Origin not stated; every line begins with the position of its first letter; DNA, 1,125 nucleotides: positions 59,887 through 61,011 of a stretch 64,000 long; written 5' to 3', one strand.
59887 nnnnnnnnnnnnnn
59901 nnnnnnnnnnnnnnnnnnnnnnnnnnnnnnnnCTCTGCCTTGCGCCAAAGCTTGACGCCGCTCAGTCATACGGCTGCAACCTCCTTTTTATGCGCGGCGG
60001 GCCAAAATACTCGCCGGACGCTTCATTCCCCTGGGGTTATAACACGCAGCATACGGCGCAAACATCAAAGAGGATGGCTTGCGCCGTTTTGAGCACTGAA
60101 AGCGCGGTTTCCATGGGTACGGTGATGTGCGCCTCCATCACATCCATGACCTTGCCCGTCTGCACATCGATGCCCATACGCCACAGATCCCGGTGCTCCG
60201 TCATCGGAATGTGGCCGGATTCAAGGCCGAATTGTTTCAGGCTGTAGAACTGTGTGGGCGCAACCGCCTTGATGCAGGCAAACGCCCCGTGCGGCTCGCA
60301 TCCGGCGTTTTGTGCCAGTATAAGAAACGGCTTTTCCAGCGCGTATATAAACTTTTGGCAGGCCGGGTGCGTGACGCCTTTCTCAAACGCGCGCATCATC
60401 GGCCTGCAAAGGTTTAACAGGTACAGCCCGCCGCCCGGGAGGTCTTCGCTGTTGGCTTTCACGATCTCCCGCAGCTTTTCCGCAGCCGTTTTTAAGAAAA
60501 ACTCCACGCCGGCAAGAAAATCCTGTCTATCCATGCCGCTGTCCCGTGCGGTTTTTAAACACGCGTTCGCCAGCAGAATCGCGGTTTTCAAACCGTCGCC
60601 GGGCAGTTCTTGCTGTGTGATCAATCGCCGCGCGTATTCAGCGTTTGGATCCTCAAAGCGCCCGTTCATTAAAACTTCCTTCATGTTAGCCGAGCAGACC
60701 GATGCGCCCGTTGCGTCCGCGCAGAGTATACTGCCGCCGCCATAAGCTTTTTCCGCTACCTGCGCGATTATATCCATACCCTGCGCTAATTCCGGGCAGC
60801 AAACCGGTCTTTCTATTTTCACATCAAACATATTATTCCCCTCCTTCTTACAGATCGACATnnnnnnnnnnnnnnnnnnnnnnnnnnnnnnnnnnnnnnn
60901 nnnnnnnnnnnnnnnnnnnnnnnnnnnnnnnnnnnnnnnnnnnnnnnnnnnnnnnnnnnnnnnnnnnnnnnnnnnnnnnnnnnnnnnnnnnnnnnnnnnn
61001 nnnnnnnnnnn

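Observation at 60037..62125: GroEL-like protein stripped to its equatorial domain, coupled to an FAD oxidoreductase inside a sugar ABC operon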

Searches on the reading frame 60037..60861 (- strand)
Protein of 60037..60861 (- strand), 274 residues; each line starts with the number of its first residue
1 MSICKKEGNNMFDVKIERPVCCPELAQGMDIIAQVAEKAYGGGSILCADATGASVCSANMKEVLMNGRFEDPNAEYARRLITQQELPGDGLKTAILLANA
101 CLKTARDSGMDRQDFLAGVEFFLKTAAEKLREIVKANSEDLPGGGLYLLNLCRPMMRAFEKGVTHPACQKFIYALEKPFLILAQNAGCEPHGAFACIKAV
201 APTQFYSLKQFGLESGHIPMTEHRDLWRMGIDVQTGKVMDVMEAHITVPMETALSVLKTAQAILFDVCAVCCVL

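Call 3: search_protein_families(library=pfam, proteins=[window:60037-60861:-], max_evalue=1)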
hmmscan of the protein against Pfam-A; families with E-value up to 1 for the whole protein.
window:60037-60861:- (274 aa): 1 family
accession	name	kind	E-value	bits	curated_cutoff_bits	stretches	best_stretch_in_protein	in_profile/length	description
PF00118.29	Cpn60_TCP1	-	3.1e-12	46.4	34.3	2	140-262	371-474/490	TCP-1/cpn60 chaperonin family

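Call 4: search_protein_families(library=ncbifam, proteins=[window:60037-60861:-], max_evalue=1)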
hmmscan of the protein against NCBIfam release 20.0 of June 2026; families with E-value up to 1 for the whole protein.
window:60037-60861:- (274 aa): 11 families
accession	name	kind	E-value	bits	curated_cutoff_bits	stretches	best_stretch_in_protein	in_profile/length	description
NF009487.0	PRK12849.1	subfamily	2.5e-06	26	352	2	60-136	56-136/543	chaperonin GroEL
NF009488.0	PRK12850.1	subfamily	8.3e-05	21.3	475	1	35-135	39-136/544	chaperonin GroEL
NF041083.2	thermosome_beta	equivalog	8.7e-05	21.7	400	1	164-261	428-504/520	thermosome subunit beta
TIGR02339.1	thermosome_arch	subfamily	0.00024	20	671.1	1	141-260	403-504/521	thermosome subunit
NF009489.0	PRK12851.1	subfamily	0.00039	18.9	464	1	60-135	57-136/541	chaperonin GroEL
NF000592.1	PRK00013.1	subfamily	0.00058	18.5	397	1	60-136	55-135/524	chaperonin GroEL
TIGR02344.1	chap_CCT_gamma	equivalog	0.00065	18.3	553.45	1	113-260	378-506/526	T-complex protein 1 subunit gamma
NF041082.2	thermosome_alpha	equivalog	0.00097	18.1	450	1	224-261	466-503/519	thermosome subunit alpha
TIGR02348.1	GroEL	equivalog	0.0061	15.1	582.1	1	37-134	39-133/526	chaperonin GroEL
TIGR02340.1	chap_CCT_alpha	equivalog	0.012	14.3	800.2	1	221-261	474-514/536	T-complex protein 1 subunit alpha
NF006732.0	PRK09263.1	equivalog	0.052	11.9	657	1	7-64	186-244/712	anaerobic ribonucleoside-triphosphate reductase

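Call 5: find_homologous_proteins(query=window:60037-60831:-, max_evalue=0.001)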
Query window:60037-60831:- (264 aa): 5 proteins with E <= 0.001 among 1357 candidates.
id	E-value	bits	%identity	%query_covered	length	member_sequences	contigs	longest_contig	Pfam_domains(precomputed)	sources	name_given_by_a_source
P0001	3.2e-175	599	100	100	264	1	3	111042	PF00118.30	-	-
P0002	4.3e-107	375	63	100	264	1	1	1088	PF00118.30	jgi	jgi:chaperonin GroEL (HSP60 family)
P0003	3.1e-105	369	63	100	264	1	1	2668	PF00118.30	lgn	-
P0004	3.2e-100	353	60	100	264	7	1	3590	PF00118.30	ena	-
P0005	1.9e-97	344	57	100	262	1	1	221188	PF00118.30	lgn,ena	-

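Call 6: search_solved_structures(query=window:60037-60831:-, max_evalue=1, show_alignments=3)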
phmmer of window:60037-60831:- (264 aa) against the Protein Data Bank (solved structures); distinct sequences matched with E-value up to 1: 20.
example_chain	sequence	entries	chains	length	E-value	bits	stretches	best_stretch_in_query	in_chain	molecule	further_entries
8wu4_A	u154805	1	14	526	3.7e-05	26.5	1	16-126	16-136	Chaperonin GroEL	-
8wuc_A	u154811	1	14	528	3.7e-05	26.5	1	16-126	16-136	Chaperonin GroEL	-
6kfv_A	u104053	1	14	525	3.9e-05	26.4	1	34-130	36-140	60 kDa chaperonin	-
9rwp_A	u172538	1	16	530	5.1e-05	26.1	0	53-123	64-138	Ancestral Group II Chaperonin (ACII)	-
5x9u_A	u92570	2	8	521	0.00037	23.3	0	127-178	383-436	Thermosome, alpha subunit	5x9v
9c0d_A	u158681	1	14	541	0.00084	22.1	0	25-123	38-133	Chaperonin GroEL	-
9rwq_N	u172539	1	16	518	0.0017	21.1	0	216-253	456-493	Ancestral Group II Chaperonin (ACII)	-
4v4o_A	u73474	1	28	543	0.0033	20.1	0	50-123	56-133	cpn60(GroEL)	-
4xcg_A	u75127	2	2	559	0.0085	18.8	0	112-186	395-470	Thermosome subunit alpha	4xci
3j1b_A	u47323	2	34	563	0.0098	18.6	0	114-189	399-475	Chaperonin alpha subunit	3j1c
6xhi_A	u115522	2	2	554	0.02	17.6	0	117-223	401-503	Thermosome subunit beta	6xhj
4xcg_B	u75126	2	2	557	0.02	17.6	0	117-223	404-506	Thermosome subunit beta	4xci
4xcd_A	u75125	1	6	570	0.021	17.5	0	117-223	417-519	Thermosome subunit beta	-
1q2v_A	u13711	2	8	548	0.05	16.3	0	36-124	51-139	Thermosome alpha subunit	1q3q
1q3s_A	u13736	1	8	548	0.057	16.1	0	36-124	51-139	Thermosome alpha subunit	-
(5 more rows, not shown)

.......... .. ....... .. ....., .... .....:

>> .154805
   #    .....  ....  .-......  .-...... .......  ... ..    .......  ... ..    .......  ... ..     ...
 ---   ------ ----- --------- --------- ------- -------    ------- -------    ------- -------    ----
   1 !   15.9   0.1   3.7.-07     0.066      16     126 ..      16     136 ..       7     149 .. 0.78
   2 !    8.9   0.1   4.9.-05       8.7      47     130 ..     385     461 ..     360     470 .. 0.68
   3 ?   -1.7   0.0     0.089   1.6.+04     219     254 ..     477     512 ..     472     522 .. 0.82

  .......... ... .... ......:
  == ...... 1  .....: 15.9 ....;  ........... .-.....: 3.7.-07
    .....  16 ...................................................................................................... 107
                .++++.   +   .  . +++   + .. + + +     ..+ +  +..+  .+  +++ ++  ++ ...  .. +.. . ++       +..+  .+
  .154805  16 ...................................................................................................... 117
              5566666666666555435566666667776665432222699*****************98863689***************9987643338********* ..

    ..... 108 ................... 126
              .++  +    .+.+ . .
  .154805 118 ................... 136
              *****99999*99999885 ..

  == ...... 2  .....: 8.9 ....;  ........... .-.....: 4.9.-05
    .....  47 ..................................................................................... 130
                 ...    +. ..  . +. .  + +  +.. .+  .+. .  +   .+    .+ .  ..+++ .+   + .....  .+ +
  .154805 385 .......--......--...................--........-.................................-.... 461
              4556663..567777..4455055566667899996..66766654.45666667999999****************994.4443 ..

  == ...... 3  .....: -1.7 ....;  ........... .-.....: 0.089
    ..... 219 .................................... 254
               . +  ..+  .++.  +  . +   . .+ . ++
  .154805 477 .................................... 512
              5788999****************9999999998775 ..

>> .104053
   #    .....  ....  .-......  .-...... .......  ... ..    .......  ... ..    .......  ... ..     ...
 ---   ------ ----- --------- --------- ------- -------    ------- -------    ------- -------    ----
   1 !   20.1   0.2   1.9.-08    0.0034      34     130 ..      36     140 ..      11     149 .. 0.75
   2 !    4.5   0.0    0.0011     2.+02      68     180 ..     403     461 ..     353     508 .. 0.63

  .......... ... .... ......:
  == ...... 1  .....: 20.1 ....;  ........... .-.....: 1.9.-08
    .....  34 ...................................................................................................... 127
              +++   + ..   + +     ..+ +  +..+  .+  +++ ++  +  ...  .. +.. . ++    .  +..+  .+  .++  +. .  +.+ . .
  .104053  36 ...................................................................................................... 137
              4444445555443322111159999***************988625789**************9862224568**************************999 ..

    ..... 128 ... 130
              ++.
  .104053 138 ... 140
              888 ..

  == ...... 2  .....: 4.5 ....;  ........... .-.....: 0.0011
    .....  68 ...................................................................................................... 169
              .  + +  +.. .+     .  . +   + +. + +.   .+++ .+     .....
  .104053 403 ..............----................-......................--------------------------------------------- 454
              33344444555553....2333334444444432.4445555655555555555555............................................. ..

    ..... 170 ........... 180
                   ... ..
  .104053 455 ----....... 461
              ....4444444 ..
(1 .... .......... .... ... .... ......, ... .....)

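Call 7: find_encoding_contigs(protein=P0005, flank=10000, max_places=4)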
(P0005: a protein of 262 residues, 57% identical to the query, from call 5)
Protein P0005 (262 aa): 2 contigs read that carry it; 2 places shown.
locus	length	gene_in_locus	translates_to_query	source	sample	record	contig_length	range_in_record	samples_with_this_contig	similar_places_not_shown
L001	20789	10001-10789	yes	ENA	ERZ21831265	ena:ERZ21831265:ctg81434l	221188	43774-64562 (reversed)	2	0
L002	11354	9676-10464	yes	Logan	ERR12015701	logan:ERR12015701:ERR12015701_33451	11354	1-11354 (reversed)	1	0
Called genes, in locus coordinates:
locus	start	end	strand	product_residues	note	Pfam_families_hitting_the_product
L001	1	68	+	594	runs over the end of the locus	PF02562:PhoH (faint), PF13086:AAA_11 (faint), PF13245:AAA_19, PF13604:AAA_30, PF01443:Viral_helicase1, PF09848:SLFN-g3_helicase, PF01443:Viral_helicase1 (weak), PF13538:UvrD_C_2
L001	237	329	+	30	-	-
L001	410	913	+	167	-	-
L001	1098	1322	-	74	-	PF13683:rve_3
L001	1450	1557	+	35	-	-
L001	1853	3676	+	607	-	PF06580:His_kinase, PF02518:HATPase_c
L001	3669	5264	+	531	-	PF00072:Response_reg, PF12833:HTH_18, PF00165:HTH_AraC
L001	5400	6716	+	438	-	PF01547:SBP_bac_1, PF13416:SBP_bac_8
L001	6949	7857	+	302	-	PF00528:BPD_transp_1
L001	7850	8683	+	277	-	PF00528:BPD_transp_1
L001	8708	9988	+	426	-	PF01946:Thi4 (weak), PF00890:FAD_binding_2 (faint), PF01134:GIDA (weak), PF01494:FAD_binding_3 (faint), PF03486:HI0933_like (faint), PF07992:Pyr_redox_2 (weak), PF12831:FAD_oxidored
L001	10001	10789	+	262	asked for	PF00118:Cpn60_TCP1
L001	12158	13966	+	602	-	PF00501:AMP-binding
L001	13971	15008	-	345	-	PF21948:LplA-B_cat, PF03099:BPL_LplA_LipB (weak), PF10437:Lip_prot_lig_C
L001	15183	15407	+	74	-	-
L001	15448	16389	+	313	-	PF03819:MazG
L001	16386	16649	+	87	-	PF01479:S4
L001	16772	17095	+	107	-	PF04977:DivIC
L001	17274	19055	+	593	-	PF00496:SBP_bac_5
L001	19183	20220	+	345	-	PF01008:IF-2B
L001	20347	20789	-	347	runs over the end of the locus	PF00005:ABC_tran, PF08352:oligo_HPY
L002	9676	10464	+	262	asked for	PF00118:Cpn60_TCP1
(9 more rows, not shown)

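Call 8: find_encoding_contigs(protein=P0004, flank=10000, max_places=4)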
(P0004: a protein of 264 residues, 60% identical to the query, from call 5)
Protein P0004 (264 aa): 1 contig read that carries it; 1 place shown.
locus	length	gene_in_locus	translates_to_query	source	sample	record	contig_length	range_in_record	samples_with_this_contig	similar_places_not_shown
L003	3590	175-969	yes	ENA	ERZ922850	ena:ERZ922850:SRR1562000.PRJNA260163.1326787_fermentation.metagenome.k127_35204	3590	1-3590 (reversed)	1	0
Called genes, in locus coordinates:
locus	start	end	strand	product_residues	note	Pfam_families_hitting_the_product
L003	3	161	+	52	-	?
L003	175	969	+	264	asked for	PF00118:Cpn60_TCP1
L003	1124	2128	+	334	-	PF01408:GFO_IDH_MocA, PF02894:GFO_IDH_MocA_C, PF22725:GFO_IDH_MocA_C3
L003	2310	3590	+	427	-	?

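Call 9: find_encoding_contigs(protein=P0003, flank=10000, max_places=4)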
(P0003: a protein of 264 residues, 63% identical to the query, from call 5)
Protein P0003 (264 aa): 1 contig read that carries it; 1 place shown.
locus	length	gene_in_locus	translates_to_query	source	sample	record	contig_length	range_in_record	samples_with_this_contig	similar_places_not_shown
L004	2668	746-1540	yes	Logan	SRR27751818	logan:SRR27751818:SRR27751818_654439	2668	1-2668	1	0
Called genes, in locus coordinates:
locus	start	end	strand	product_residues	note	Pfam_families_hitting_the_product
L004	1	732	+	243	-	?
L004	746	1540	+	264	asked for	PF00118:Cpn60_TCP1 (weak)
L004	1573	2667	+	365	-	?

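Call 10: find_encoding_contigs(protein=P0001, flank=10000, max_places=4)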
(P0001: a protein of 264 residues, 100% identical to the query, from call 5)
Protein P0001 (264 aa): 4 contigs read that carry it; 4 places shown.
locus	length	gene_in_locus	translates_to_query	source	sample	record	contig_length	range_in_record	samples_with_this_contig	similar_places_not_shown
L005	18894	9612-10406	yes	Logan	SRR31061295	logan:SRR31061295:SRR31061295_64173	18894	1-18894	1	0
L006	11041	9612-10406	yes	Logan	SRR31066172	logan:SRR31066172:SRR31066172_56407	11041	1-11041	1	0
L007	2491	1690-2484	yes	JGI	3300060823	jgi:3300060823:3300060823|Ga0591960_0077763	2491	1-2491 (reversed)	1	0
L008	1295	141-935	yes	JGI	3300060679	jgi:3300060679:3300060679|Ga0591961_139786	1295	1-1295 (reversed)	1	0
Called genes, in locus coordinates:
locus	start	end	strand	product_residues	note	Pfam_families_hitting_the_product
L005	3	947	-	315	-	?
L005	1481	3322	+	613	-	PF02743:dCache_1 (weak), PF06580:His_kinase, PF02518:HATPase_c (weak)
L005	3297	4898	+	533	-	PF00072:Response_reg, PF00165:HTH_AraC (weak), PF12833:HTH_18, PF00165:HTH_AraC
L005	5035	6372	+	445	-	PF01547:SBP_bac_1, PF13416:SBP_bac_8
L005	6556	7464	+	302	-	PF00528:BPD_transp_1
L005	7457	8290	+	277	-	PF00528:BPD_transp_1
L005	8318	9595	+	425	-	PF00890:FAD_binding_2 (faint), PF01134:GIDA (faint), PF01266:DAO (faint), PF01494:FAD_binding_3 (faint), PF07992:Pyr_redox_2 (faint), PF12831:FAD_oxidored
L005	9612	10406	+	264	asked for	PF00118:Cpn60_TCP1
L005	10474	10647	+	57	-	-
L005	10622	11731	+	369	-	PF00005:ABC_tran, PF02463:SMC_N (weak), PF13304:AAA_21 (faint), PF17912:OB_MalK, PF08402:TOBE_2 (weak)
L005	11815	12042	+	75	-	-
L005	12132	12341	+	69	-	-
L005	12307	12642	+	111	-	-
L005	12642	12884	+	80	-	-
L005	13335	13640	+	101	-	PF02195:ParB_N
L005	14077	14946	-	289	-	PF02311:AraC_binding (weak), PF12833:HTH_18, PF00165:HTH_AraC (weak)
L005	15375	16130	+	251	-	PF00106:adh_short, PF08659:KR (faint), PF13561:adh_short_C2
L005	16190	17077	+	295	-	PF03446:NAD_binding_2, PF03807:F420_oxidored (weak), PF14833:NAD_binding_11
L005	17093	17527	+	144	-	PF03479:PCC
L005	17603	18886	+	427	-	PF13433:Peripla_BP_5, PF13458:Peripla_BP_6, PF01094:ANF_receptor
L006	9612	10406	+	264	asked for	PF00118:Cpn60_TCP1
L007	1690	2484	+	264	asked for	PF00118:Cpn60_TCP1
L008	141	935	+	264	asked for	PF00118:Cpn60_TCP1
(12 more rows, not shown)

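Call 19: search_protein_families(library=pfam, proteins=[L003:3-161:+, L003:1124-2128:+, L003:2310-3590:+, L004:1-732:+, L004:1573-2667:+, L001:12158-13966:+], max_evalue=0.001)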
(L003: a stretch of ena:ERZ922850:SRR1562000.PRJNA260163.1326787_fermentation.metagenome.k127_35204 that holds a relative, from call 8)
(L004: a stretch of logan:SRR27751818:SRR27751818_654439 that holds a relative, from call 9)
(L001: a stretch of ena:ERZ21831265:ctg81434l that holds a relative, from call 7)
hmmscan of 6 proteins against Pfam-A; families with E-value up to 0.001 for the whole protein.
L003:3-161:+ (52 aa): 1 family
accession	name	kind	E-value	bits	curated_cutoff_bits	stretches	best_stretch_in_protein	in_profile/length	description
PF12831.13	FAD_oxidored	-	4.1e-14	53.1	27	1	2-45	373-416/416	FAD dependent oxidoreductase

L003:1124-2128:+ (334 aa): 4 families
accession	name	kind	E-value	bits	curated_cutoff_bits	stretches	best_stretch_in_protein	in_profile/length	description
PF01408.29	GFO_IDH_MocA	-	1e-25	91.2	24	1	2-123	1-120/120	Oxidoreductase family, NAD-binding Rossmann fold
PF02894.22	GFO_IDH_MocA_C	-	7.5e-19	68.8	22.9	1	135-320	1-214/218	Oxidoreductase family, C-terminal alpha/beta domain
PF22725.1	GFO_IDH_MocA_C3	-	1.1e-15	58.2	27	1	131-246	1-123/124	GFO/IDH/MocA C-terminal domain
PF03807.23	F420_oxidored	-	0.0007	20.6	21.6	0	3-85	1-79/94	NADP oxidoreductase coenzyme F420-dependent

L003:2310-3590:+ (427 aa): 6 families
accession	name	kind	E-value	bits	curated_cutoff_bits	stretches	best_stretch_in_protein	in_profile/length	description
PF00005.33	ABC_tran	-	5.5e-46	157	25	2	28-178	1-137/137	ABC transporter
PF13304.12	AAA_21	-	2.6e-07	31.5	27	0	144-207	232-298/304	AAA domain, putative AbiEii toxin, Type IV TA system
PF13555.12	AAA_29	-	4.5e-05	23.6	27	1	31-58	15-42/61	P-loop containing region of AAA domain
PF03193.22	RsgA_GTPase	-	9.7e-05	22.7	30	0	35-63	104-131/174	RsgA GTPase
PF02367.23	TsaE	-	0.00041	20.7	26.6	0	34-59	17-42/128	Threonylcarbamoyl adenosine biosynthesis protein TsaE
PF13401.12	AAA_22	-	0.00084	20.1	27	0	41-205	8-121/130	AAA domain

L004:1-732:+ (243 aa): 1 family
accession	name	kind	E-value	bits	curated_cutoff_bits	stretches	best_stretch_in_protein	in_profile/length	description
PF12831.13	FAD_oxidored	-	3.5e-55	188.4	27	1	40-236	229-416/416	FAD dependent oxidoreductase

L004:1573-2667:+ (365 aa): 4 families
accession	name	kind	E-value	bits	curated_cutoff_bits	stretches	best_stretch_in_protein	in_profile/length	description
PF00165.29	HTH_AraC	-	8.6e-16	58.1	26.6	2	329-363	7-40/42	Bacterial regulatory helix-turn-helix proteins, AraC family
PF12833.13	HTH_18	-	8.1e-14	52.1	33.6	1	291-363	5-77/80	Helix-turn-helix domain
PF02311.25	AraC_binding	-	2.2e-11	44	21.1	1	79-129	13-63/135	AraC-like ligand binding domain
PF07883.17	Cupin_2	-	1.6e-06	28.2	27.2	1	83-130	12-59/70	Cupin domain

L001:12158-13966:+ (602 aa): 1 family
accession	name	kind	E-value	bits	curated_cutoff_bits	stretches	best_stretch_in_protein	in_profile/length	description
PF00501.34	AMP-binding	-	1.2e-55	189.3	29.9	1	28-431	7-384/384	AMP-binding enzyme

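Call 21: predict_structure(alignment_id=A1)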
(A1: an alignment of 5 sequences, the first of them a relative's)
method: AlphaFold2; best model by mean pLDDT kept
length: 264 residues; sequences in the alignment: 5
mean_pLDDT: 53.0   pTM: 0.50
mean pLDDT of the five models: 53.0, 49.5, 49.1, 43.7, 40.3
residues with pLDDT >= 90: 0; 70-90: 46; 50-70: 102; < 50: 116
segments of 3 or more residues with pLDDT < 50: 1-12, 31-49, 73-79, 133-136, 170-236, 258-264
pLDDT, mean of each block of 10 residues (from residue 1): 34 54 57 37 39 60 60 47 57 73 84 82 68 52 67 74 64 40 30 30 33 34 36 49 70 54 31
secondary structure, 60 per line:
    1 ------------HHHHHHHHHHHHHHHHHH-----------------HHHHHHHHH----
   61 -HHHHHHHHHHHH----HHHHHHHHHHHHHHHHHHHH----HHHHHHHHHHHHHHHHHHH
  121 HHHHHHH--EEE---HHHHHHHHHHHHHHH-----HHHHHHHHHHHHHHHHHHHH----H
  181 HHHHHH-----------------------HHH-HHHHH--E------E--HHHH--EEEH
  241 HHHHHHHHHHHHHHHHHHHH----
elements in order: H13-30 H48-56 H62-73 H78-97 H102-127 E130-132 H136-150 H156-175 H180-186 H214-218 H231-234 E237-239 H240-260

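Call 22: search_protein_representatives(alignment_id=A1)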
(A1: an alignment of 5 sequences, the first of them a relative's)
Query: 5 sequences, 264 profile positions. Proteins with E-value up to 0.001 (for the whole library): 44; up to 1e-10: 26; up to 1e-30: 16. The best 44 are listed.
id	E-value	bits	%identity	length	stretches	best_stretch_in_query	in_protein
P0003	9.7e-149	510.5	-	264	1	1-264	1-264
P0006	9.6e-83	294.1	-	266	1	1-264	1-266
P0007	2.4e-70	253.5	-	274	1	1-263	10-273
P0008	1.3e-56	208.4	-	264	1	1-260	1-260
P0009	7.4e-47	176.5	-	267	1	11-263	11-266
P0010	2.0e-46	175.1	-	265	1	9-262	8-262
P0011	2.1e-45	171.7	-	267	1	10-263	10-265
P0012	6.1e-45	170.2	-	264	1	1-259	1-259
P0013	4.0e-43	164.2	-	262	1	8-263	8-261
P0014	4.9e-43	163.9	-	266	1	7-263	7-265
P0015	1.5e-38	149.3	-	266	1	13-252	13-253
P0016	2.2e-36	142.1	-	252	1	17-263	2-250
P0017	3.9e-35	138.0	-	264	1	13-248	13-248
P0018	4.0e-34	134.7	-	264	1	1-237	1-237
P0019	7.8e-33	130.5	-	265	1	9-257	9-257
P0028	1.3e-19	87.2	-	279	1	14-255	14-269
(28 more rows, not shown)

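Call 26: find_homologous_proteins(query=A2, max_evalue=0.00001)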
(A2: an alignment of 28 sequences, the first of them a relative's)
Query A2 (28 sequences) (264 aa, profile of the alignment): 7 proteins with E <= 0.00001 among 7017 candidates.
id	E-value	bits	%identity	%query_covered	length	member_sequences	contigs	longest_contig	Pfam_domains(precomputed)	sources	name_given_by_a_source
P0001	8.3e-100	351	100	100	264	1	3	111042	PF00118.30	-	-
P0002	1.1e-96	341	63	100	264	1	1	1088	PF00118.30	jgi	jgi:chaperonin GroEL (HSP60 family)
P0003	3.1e-94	333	63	100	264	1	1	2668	PF00118.30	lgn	-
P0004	5.0e-94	332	60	100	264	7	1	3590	PF00118.30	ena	-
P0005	1.5e-93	331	57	100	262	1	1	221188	PF00118.30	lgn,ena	-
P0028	9.2e-67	243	25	89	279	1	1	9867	PF00118.30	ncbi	-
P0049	1.4e-58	216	26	89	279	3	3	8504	PF00118.30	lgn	-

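Call 28: find_related_loci(query=A3, collection=genome_contigs, flank=10000)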
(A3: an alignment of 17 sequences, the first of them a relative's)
Query A3 (264 aa) in genome_contigs; peptide patterns used: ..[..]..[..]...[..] (x = any residue, [..] = any of these).
24 stretches matched a pattern; 18 encode a relative of the query (tblastn E <= 1e-3); 18 distinct loci.
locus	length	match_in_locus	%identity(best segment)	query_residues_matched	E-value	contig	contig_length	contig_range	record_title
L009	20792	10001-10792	60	1-264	2e-107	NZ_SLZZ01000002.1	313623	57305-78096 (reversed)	Muricomes intestini strain DSM 29489 Ga0244712_102, whole genome shotgun sequence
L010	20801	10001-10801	31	1-264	3e-43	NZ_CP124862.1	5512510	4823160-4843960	Petroclostridium sp. X23 chromosome, complete genome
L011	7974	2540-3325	35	6-264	2e-43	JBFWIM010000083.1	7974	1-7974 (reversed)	MAG: Intestinibacillus sp. isolate CA_2019_NHSR_105 NODE_18840_length_7974_cov_4.542500_NHSR, whole genome shotgun seque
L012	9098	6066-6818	33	12-260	3e-40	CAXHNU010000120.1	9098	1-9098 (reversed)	MAG: uncultured Butyricicoccus sp. isolate ena-SAMPLE-TAB-22-03-2024-10:43:23:840-115498 genome assembly, contig: NODE_3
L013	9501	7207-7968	32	10-262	2e-40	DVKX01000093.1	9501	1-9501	MAG TPA_asm: Candidatus Faecousia intestinigallinarum isolate ChiSxjej3B15-29383 ChiSxjej3B15M5__C442906_L9501_SRR632337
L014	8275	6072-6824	32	12-260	1e-38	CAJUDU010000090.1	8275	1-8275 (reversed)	MAG TPA_asm: uncultured Butyricicoccus sp. isolate MGBC131967 genome assembly, contig: MGBC131967.90, whole genome shotg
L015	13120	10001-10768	35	6-264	2e-37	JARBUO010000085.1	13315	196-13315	MAG: Bacillota bacterium isolate L_E1_T20_C_bin.72 scaffold_6640, whole genome shotgun sequence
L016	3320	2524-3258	34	5-248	2e-34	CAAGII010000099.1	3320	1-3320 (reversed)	MAG TPA_asm: Clostridia bacterium, isolate HGM11604, WGS project CAAGII010000000 data, contig: SRS476289_38_k119_168436,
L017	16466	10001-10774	32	5-258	2e-34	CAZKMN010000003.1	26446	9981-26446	MAG TPA_asm: uncultured Oscillibacter sp. isolate SRP192927_co8_42 genome assembly, contig: NODE_1399_length_26446_cov_4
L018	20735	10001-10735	33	5-248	4e-34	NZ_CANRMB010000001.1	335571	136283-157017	MAG: uncultured Dysosmobacter sp. isolate Lapin-030__bin84 Lapin-030__NODE_8_length_335571_cov_10.891026, whole genome s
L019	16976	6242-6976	33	5-248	3e-34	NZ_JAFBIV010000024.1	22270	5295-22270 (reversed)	Oscillibacter valericigenes strain An860 An860_NODE_24_length_22270_cov_14.176781_pilon, whole genome shotgun sequence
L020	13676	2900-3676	32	8-264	9e-30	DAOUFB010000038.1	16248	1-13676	MAG TPA_asm: Flexilinea sp. isolate O15_7 k65_505250, whole genome shotgun sequence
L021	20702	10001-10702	28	14-247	6e-28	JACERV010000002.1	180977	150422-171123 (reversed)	MAG: Ruminococcus sp. isolate MAG_3 NODE_12_length_180977_cov_78.333768, whole genome shotgun sequence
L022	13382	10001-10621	33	30-236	5e-28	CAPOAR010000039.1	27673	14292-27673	MAG TPA_asm: uncultured Oscillospiraceae bacterium isolate MGBC104409 genome assembly, contig: MGBC104409.39, whole geno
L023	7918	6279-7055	28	5-259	2e-24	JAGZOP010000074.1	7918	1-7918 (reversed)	MAG: Clostridiaceae bacterium isolate L3_128_000G1_dasL3_128_000G1_maxbin2.maxbin.071sta_sub L3_128_000G1_scaffold_6990,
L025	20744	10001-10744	30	15-259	2e-22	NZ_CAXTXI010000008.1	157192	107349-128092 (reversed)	Agathobaculum sp. Marseille-P7918 isolate CC00995 CC00995_8_NODE_8_length_157192_cov_210.268536, whole genome shotgun se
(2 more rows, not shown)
